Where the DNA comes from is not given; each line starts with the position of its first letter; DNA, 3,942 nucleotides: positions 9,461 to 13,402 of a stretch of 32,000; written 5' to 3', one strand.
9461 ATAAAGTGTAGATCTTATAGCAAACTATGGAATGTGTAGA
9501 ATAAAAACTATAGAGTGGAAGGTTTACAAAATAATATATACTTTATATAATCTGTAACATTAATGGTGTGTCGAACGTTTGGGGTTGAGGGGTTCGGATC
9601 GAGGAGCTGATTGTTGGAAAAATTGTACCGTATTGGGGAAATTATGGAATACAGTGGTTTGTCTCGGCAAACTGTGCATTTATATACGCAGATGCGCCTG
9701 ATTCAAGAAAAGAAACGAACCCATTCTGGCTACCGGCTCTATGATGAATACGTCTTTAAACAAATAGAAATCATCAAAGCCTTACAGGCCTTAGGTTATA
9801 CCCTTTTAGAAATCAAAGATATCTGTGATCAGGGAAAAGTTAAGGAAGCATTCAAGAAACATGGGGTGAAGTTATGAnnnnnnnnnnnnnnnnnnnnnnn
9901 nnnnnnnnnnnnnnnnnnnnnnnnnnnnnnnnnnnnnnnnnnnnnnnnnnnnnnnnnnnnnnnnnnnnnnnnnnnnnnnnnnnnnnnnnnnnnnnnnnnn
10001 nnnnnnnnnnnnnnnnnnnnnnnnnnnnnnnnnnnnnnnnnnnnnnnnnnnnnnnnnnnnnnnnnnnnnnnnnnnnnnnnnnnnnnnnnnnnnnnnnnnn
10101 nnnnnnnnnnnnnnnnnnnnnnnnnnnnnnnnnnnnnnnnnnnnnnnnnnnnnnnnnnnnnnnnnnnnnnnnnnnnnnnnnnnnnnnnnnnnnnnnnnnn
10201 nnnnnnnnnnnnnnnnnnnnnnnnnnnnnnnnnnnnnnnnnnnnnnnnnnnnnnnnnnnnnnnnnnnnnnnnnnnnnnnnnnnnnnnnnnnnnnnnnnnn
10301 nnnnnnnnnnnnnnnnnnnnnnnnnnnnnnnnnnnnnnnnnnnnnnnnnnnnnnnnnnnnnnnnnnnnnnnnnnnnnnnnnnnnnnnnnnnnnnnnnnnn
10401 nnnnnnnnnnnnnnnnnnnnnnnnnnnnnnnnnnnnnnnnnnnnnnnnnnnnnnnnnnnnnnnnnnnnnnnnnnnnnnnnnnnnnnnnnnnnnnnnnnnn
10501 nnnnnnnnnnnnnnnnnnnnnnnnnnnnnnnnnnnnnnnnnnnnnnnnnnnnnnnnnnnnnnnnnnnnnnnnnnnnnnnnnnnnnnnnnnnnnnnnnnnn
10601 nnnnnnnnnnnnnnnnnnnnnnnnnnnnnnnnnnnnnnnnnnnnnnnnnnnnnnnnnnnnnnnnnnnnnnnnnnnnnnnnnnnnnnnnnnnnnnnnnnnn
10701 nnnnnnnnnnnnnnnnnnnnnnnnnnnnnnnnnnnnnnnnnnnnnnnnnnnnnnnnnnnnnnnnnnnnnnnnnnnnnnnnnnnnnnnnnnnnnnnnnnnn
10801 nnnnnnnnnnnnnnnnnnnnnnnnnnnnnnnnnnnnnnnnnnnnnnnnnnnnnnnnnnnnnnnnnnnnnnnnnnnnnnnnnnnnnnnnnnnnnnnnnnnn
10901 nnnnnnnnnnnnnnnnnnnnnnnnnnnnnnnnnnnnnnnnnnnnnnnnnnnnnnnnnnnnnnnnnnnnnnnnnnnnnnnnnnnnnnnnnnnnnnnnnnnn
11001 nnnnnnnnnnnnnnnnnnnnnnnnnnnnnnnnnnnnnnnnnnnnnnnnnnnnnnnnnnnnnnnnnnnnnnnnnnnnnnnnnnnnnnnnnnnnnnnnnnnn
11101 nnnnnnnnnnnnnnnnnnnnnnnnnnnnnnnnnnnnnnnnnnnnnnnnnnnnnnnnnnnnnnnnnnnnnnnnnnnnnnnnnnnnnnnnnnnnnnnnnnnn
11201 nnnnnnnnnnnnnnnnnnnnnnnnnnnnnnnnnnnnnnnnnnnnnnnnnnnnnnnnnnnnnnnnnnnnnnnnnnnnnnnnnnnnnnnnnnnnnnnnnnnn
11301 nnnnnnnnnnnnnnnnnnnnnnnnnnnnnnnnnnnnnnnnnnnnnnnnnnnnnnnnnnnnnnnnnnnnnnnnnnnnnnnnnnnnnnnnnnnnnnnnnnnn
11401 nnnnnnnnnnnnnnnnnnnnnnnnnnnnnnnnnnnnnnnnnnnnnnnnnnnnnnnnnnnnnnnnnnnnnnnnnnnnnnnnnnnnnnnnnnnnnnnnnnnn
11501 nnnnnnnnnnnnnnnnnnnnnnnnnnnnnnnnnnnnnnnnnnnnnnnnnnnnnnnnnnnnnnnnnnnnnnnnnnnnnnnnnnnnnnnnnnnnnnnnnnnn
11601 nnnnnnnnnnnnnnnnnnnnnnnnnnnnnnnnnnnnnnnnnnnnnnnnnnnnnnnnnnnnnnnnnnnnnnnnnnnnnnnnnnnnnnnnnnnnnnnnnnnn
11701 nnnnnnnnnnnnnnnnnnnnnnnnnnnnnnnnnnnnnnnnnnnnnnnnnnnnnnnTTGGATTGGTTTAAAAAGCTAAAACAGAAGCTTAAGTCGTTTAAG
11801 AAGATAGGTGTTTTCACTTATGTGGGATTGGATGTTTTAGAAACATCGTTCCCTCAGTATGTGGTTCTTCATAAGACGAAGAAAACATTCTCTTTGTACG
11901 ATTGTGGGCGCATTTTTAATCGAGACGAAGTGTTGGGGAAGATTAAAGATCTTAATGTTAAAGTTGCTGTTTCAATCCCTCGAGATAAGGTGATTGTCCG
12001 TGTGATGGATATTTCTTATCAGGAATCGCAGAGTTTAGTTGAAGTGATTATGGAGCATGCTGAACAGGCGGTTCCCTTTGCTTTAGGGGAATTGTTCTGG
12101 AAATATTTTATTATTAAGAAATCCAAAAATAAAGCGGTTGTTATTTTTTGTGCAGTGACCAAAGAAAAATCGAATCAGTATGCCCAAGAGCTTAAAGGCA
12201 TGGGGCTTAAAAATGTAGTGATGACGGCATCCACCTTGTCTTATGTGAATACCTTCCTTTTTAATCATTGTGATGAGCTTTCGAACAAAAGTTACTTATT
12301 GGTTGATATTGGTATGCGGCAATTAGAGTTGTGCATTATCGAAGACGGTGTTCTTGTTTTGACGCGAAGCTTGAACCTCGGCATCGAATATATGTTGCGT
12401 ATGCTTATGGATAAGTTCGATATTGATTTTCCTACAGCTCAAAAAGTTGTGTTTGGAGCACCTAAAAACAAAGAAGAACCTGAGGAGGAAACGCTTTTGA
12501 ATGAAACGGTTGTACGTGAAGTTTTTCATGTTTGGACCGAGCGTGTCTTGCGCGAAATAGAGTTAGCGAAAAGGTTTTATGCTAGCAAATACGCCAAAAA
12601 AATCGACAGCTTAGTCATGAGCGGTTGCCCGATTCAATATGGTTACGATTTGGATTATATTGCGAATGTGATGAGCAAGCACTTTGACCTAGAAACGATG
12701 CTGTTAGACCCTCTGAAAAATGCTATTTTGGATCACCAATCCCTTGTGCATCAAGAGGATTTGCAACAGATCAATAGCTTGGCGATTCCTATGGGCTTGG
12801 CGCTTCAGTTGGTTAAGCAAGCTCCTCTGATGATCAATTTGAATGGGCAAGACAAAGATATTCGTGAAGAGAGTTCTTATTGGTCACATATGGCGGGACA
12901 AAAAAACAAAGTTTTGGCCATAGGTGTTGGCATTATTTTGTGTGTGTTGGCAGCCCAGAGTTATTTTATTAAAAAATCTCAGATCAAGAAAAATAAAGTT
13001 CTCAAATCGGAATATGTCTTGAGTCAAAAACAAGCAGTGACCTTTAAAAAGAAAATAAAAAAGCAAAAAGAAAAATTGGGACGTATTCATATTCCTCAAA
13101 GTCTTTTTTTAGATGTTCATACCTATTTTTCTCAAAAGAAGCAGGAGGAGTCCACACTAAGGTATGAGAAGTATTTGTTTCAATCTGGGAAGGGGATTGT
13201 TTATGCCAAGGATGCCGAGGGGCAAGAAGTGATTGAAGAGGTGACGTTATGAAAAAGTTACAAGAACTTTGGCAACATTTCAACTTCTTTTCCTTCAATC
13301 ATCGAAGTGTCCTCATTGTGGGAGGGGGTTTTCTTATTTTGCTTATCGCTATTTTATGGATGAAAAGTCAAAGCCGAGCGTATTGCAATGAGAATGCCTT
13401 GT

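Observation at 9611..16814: Compact E-L-M-C-D secretin cluster with a pseudo-ATPase and no platform, pilins or peptidase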

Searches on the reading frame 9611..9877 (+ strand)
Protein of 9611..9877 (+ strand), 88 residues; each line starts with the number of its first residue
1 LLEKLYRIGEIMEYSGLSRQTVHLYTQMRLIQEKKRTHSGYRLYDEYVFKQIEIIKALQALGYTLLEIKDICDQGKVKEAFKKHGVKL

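Call 3: search_protein_families(library=pfam, proteins=[window:9611-9877:+], max_evalue=1)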
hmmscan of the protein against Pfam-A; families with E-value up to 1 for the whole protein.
window:9611-9877:+ (88 aa): 5 families
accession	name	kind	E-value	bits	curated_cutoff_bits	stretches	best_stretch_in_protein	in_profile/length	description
PF13411.12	MerR_1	-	4.9e-12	46.2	21.6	1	6-74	1-68/69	MerR HTH family regulatory protein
PF00376.29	MerR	-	1.2e-08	35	28.2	1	7-44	1-38/38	MerR family regulatory protein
PF01316.27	Arg_repressor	-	0.073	13.3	27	0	65-87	13-35/70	Arginine repressor, DNA binding domain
PF09278.17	MerR-DNA-bind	-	0.11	13.6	25.4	1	51-72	3-24/65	MerR, DNA binding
PF07499.19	RuvA_C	-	0.12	13.3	24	1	53-69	5-21/47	RuvA, C-terminal domain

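Call 4: search_protein_families(library=ncbifam, proteins=[window:9611-9877:+], max_evalue=1)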
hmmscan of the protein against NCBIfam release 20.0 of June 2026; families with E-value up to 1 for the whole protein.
window:9611-9877:+ (88 aa): 16 families
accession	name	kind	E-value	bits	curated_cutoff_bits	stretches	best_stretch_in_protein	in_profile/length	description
NF007069.0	PRK09514.1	equivalog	9.6e-14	51.6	143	1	5-72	1-68/141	Zn(2+)-responsive transcriptional regulator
TIGR02043.1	ZntR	equivalog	1.9e-12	47.5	167.95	1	5-73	1-69/131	Zn(2+)-responsive transcriptional regulator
TIGR02051.1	MerR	equivalog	4.2e-11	43.2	150.85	1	7-71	1-65/124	mercury resistance transcriptional regulator MerR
TIGR02044.1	CueR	equivalog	1.1e-09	38.4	147.4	1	8-71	3-66/127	Cu(I)-responsive transcriptional regulator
TIGR02047.1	CadR-PbrR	equivalog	4.1e-09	36.5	151.45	1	7-72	2-67/127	Cd(II)/Pb(II)-responsive transcriptional regulator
NF053782.1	ChlnTransRegdde3219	equivalog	1.6e-07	31.1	450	1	4-82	5-82/278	choline utilization transcriptional activator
TIGR01950.1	SoxR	equivalog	4.6e-06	26.4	116.9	1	8-71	4-66/142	redox-sensitive transcriptional activator SoxR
NF047375.1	HeatShock_HspR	equivalog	9.1e-06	25.6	105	1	4-80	2-78/92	heat shock protein transcriptional repressor HspR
NF041849.1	trans_regNmlR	equivalog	2.5e-05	24.3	175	1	8-75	3-73/117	stress response transcriptional regulator NmlR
TIGR02054.1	MerD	equivalog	0.00018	22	103.65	1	6-73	4-71/120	mercuric resistance transcriptional repressor MerD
NF010315.0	PRK13752.1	subfamily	0.00018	21.5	261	1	7-71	9-73/144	mercury resistance transcriptional regulator MerR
NF053740.1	TransRegTnrAGPos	equivalog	0.0016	18.6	140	1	4-54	11-57/108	hypothetical protein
NF047377.1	heat_HspR_dupli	exception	0.0026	17.3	300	1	10-72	131-193/214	heat shock protein transcriptional repressor HspR, fused homodimer type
NF007590.0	PRK10227.1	equivalog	0.004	17.2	244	1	8-71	3-66/135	Cu(I)-responsive transcriptional regulator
NF050798.1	TF_FtsR_Actino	equivalog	0.035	14.2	150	1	7-65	110-163/223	transcriptional regulator FtsR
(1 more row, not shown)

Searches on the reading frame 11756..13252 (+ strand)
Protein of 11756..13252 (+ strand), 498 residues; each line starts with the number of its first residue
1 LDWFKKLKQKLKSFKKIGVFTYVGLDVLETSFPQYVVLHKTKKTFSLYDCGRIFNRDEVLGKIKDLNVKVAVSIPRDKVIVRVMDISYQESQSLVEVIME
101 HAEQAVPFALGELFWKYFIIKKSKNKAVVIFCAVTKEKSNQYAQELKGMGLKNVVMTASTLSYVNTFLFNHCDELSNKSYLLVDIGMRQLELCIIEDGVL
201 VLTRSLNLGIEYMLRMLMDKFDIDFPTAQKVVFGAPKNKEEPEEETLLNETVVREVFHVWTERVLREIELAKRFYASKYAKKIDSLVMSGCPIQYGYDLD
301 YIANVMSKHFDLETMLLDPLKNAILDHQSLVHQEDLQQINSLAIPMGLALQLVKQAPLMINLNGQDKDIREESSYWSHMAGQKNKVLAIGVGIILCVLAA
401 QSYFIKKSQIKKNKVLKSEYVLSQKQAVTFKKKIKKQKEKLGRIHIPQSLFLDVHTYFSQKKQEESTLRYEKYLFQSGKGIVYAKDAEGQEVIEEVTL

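Call 3: search_protein_families(library=pfam, proteins=[window:11756-13252:+], max_evalue=1)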
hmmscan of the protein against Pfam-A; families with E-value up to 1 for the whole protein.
window:11756-13252:+ (498 aa): 5 families
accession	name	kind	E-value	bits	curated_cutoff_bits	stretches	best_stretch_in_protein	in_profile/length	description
PF11104.14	PilM_2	-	3.8e-20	72.5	27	1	62-351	57-338/340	Type IV pilus assembly protein PilM;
PF14450.12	FtsA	-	0.012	16.4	31.8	1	182-249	2-70/127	Cell division protein FtsA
PF05134.19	T2SSL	-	0.061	13.1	25.5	1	55-153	32-128/231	Type II secretion system (T2SS), protein L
PF14721.12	AIF_C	-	0.1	13.5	25.9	1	361-482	4-101/130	Apoptosis-inducing factor, mitochondrion-associated, C-term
PF00522.23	VPR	-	0.62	10.6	25.5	0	245-269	7-27/83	VPR/VPX protein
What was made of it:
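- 11756..13252 (+): PilM-type actin-like cytoplasmic domain fused to one transmembrane helix (aa 387-405) and a periplasmic tail of about 93 aa. This is a PilM+PilN-like fusion with GspL-like architecture. Call 3 (PilM_2 E 4e-20; T2SSL only E 0.06).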

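Call 4: search_protein_families(library=ncbifam, proteins=[window:11756-13252:+], max_evalue=1)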
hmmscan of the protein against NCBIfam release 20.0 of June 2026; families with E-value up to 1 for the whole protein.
window:11756-13252:+ (498 aa): 4 families
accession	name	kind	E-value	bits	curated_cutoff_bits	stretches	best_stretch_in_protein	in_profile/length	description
TIGR01175.1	pilM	subfamily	3.1e-23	82.3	133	1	67-351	68-346/348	type IV pilus assembly protein PilM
NF045709.1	Amuc_1101_fam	equivalog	5.1e-23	81.7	650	1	67-445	69-434/608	Amuc_1101 family PilM-like pilus complex protein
NF041203.1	rhodanese_LYCAU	equivalog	0.021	14.5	115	1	118-155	69-107/126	rhodanese-related (seleno)protein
NF041044.1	GIVxVP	domain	0.057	13.4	35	1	375-397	27-49/57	GIVxVP protein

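Call 13: find_homologous_proteins(query=window:11756-13252:+, max_evalue=0.00001)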
Query window:11756-13252:+ (498 aa): 3 proteins with E <= 0.00001 among 8000 candidates.
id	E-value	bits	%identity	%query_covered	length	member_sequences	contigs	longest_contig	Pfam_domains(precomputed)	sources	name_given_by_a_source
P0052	0.0e+0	1090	100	100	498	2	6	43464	PF11104.15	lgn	-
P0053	4.5e-118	413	41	100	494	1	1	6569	PF11104.15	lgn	-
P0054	2.6e-98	348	40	91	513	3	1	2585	PF11104.15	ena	-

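Call 14: find_encoding_contigs(protein=P0053, flank=10000)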
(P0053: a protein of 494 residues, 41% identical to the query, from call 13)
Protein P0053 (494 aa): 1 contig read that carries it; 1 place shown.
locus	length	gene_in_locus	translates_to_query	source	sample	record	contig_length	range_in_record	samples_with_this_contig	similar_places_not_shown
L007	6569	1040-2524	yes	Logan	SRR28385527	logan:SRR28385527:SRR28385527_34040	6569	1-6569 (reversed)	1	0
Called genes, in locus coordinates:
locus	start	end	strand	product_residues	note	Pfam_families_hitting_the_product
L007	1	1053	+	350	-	?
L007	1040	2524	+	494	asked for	PF11104:PilM_2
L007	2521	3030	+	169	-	-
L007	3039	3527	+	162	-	-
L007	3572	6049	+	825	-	PF21305:type_II_gspD_N0, PF03958:Secretin_N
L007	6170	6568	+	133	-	?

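Call 15: find_encoding_contigs(protein=P0054, flank=10000)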
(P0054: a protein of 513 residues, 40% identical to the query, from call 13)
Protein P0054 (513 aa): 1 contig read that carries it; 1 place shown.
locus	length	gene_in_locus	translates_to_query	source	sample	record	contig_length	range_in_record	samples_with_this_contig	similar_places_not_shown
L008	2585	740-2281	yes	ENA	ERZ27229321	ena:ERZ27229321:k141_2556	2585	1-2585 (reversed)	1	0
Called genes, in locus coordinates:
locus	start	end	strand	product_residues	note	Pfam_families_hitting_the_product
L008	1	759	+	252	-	?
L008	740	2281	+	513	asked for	PF11104:PilM_2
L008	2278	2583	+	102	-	?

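Call 32: find_related_loci(query=A1, collection=genome_contigs, flank=10000)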
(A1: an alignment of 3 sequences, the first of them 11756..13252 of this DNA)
Query A1 (498 aa) in genome_contigs; peptide patterns used: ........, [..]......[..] (x = any residue, [..] = any of these).
63 stretches matched a pattern, but none encodes a relative of the query by tblastn (E <= 1e-3).

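Call 33: find_related_loci(query=A1, collection=metagenome_contigs, flank=10000)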
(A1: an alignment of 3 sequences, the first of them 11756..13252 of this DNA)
Query A1 (498 aa) in metagenome_contigs; peptide patterns used: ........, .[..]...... (x = any residue, [..] = any of these).
98 stretches matched a pattern, but none encodes a relative of the query by tblastn (E <= 1e-3).

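Call 44: search_protein_families(library=pfam, proteins=[L007:2521-3030:+, L007:3039-3527:+, L007:3572-6049:+, P0053, P0054], max_evalue=5)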
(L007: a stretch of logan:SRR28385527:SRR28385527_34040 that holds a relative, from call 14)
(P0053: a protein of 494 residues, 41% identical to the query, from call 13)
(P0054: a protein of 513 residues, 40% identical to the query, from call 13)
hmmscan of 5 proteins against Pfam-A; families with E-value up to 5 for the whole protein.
L007:2521-3030:+ (169 aa): 1 family
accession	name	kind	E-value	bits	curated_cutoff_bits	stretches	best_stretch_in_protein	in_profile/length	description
PF13879.11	Hmw_CFAP97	-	0.0073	17.5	25.6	1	30-83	12-67/100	Hemingway/CFA97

L007:3039-3527:+ (162 aa): 1 family
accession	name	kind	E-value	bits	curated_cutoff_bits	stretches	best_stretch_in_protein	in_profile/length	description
PF18723.6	HMUDK_hel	-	0.0093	15.8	25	1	55-124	155-224/281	5-hmdU DNA kinase, helical domain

L007:3572-6049:+ (825 aa): 12 families
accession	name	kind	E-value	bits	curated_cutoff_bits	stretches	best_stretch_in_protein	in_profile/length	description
PF03958.22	Secretin_N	-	1.1e-22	80.4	28.2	2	134-193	1-67/69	Bacterial type II/III secretion system short domain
PF21305.2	type_II_gspD_N0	-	2.2e-13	50.3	27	1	34-103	1-71/71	GspD-like, N0 domain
PF10392.15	COG5_N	-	0.012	16.3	31.2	1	173-227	29-82/132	Conserved oligomeric Golgi complex subunit 5, N-terminal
PF00263.26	Secretin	-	0.013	15.6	27.5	1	376-433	52-123/169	Bacterial type II and III secretion system protein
PF25618.1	PhiKZ_gp91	-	0.063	13.6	27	1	270-345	90-167/168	Bacteriophage PhiKZ vertex-binding protein gp91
PF07719.23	TPR_2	-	0.074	13.7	27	1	625-648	2-25/34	Tetratricopeptide repeat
PF00515.34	TPR_1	-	0.14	12.4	27.8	1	625-644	2-21/34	Tetratricopeptide repeat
PF09869.16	KH_DUF2096_C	-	0.14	12.3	24.6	0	732-773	10-47/59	DUF2096 C-terminal KH-like domain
PF16538.11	FlgT_C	-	0.22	12.4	27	1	762-788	4-30/77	Flagellar assembly protein T, C-terminal domain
PF11068.13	YlqD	-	0.29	11.9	27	1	682-713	11-42/131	YlqD protein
PF24454.1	DUF7570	-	0.3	11.6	27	1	193-251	12-64/94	Family of unknown function (DUF7570)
PF24430.1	DUF7553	-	1.1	10.2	27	1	183-225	25-67/85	Family of unknown function (DUF7553)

P0053 (494 aa): 3 families
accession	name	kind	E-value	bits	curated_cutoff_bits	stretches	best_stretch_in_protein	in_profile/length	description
PF11104.14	PilM_2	-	4.4e-21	75.6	27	1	57-347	52-338/340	Type IV pilus assembly protein PilM;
PF14450.12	FtsA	-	8e-05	23.4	31.8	1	182-316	2-113/127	Cell division protein FtsA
PF04688.18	Holin_SPP1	-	0.21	12.2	27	1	378-414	3-39/74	SPP1 phage holin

P0054 (513 aa): 2 families
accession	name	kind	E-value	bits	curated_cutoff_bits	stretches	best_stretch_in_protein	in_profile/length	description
PF11104.14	PilM_2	-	7.4e-17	61.7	27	1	60-344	58-338/340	Type IV pilus assembly protein PilM;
PF14450.12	FtsA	-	0.011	16.6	31.8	1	179-229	2-52/127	Cell division protein FtsA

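Call 85: predict_structure(alignment_id=A1)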
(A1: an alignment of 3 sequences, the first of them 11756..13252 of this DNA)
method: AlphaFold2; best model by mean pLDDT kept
length: 498 residues; sequences in the alignment: 3
mean_pLDDT: 46.9   pTM: 0.33
mean pLDDT of the five models: 46.9, 44.1, 43.9, 43.5, 41.7
residues with pLDDT >= 90: 0; 70-90: 47; 50-70: 165; < 50: 286
segments of 3 or more residues with pLDDT < 50: 1-56, 66-71, 157-179, 185-189, 197-204, 224-226, 233-248, 250-252, 278-299, 309-388, 398-428, 433-435, 437-452
pLDDT, mean of each block of 10 residues (from residue 1): 30 27 28 36 37 45 52 53 71 80 74 62 66 68 65 50 34 43 47 49 49 59 53 40 42 54 60 53 46 35 51 32 28 27 27 24 22 25 43 50 39 37 43 45 40 54 58 59 72 69
secondary structure, 60 per line:
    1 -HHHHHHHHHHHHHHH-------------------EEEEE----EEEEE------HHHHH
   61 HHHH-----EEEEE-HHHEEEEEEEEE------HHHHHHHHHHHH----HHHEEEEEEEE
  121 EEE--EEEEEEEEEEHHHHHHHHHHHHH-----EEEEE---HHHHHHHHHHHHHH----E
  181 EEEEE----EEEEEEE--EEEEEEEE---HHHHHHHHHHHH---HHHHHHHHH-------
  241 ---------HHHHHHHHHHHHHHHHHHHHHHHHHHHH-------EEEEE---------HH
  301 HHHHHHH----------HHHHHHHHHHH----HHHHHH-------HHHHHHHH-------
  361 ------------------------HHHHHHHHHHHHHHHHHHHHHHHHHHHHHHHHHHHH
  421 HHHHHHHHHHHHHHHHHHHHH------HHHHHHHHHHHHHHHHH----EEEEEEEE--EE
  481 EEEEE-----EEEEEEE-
elements in order: H2-16 E36-40 E45-49 H56-64 E70-74 E79-87 H94-105 E113-123 E126-135 H136-148 E154-158 H162-175 E180-185 E190-196 E199-206 H210-221 H225-233 H250-277 E285-289 H299-307 H318-328 H333-338 H346-353 H385-441 H448-464 E469-476 E479-485 E491-497
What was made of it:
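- Tried and rejected: AF2 of gene 3 with 3 sequences gave pLDDT 47 (call 85).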

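Call 88: fold_search(model_id=the predicted structure, library=pdb)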
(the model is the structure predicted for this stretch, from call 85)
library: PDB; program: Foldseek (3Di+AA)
matches with E <= 10: 1139; with E <= 0.001: 41
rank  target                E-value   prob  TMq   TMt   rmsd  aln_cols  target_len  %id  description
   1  3jc8_Ma               4.6e-13  1.00  0.36  0.47   9.7       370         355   18  Architectural model of the type IVa pilus machine in a piliated state (released 2016-03-16)
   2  5eq6_A                6.1e-12  1.00  0.30  0.38  10.0       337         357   16  Pseudomonas aeruginosa PilM bound to AMP-PNP (released 2016-04-27)
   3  2ych_A                2.3e-11  1.00  0.35  0.48   9.0       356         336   15  PilM-PilN type IV pilus biogenesis complex (released 2011-05-11)
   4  5eox_B                7.5e-11  1.00  0.30  0.39   7.9       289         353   15  Pseudomonas aeruginosa PilM bound to ADP (released 2016-04-27)
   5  5eoy_B                7.5e-11  1.00  0.30  0.38   9.5       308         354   15  Pseudomonas aeruginosa SeMet-PilM bound to ADP (released 2016-04-27)
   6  5eq6_B                9.9e-11  1.00  0.30  0.39   8.8       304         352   15  Pseudomonas aeruginosa PilM bound to AMP-PNP (released 2016-04-27)
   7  5eoy_A                1.6e-10  1.00  0.29  0.37   9.9       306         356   15  Pseudomonas aeruginosa SeMet-PilM bound to ADP (released 2016-04-27)
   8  5eox_A                1.6e-10  1.00  0.29  0.38   9.7       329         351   15  Pseudomonas aeruginosa PilM bound to ADP (released 2016-04-27)
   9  5eou_B                2.9e-10  1.00  0.34  0.45   7.8       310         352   14  Pseudomonas aeruginosa PilM:PilN1-12 bound to ATP (released 2016-04-27)
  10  5eou_A                1.2e-09  1.00  0.31  0.42   6.8       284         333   15  Pseudomonas aeruginosa PilM:PilN1-12 bound to ATP (released 2016-04-27)
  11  4a2a_B                8.1e-08  1.00  0.30  0.36   9.0       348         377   11  Thermotoga maritima FtsA:FtsZ(336-351) (released 2012-04-25)
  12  1e4f                  8.6e-08  1.00  0.29  0.35   9.2       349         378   11  FtsA (apo form) from Thermotoga maritima (released 2000-10-18)
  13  3wt0_D                2.1e-07  1.00  0.29  0.36  13.9       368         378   12  Crystal Structure Analysis of Cell Division Protein (released 2015-04-29)
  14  4a2b                  2.4e-07  1.00  0.30  0.36   9.0       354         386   11  Thermotoga maritima FtsA with ATP gamma S (released 2012-04-25)
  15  3wt0_C                3.7e-07  1.00  0.28  0.34  13.9       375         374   11  Crystal Structure Analysis of Cell Division Protein (released 2015-04-29)
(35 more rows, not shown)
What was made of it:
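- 11756..13252 (+): Calls 85 and 88: on a low-confidence model, the 10 best PDB fold matches are all PilM, E 5e-13 to 1e-9; EpsL/GspL appear from rank 29.
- On PilM (type IV pilus actin-like protein): The Foldseek top 10 are all PilM, although the model has pLDDT 47 (calls 85, 88).
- Closest known: pilMNOPQ / hofMNOPQ operons of type IVa pilus and competence systems. Same: The PilM domain is recognised by sequence and fold (calls 3, 88).
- The GspE N1 domain binds the GspL cytoplasmic domain (PDB 4PHT, listed in call 88).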
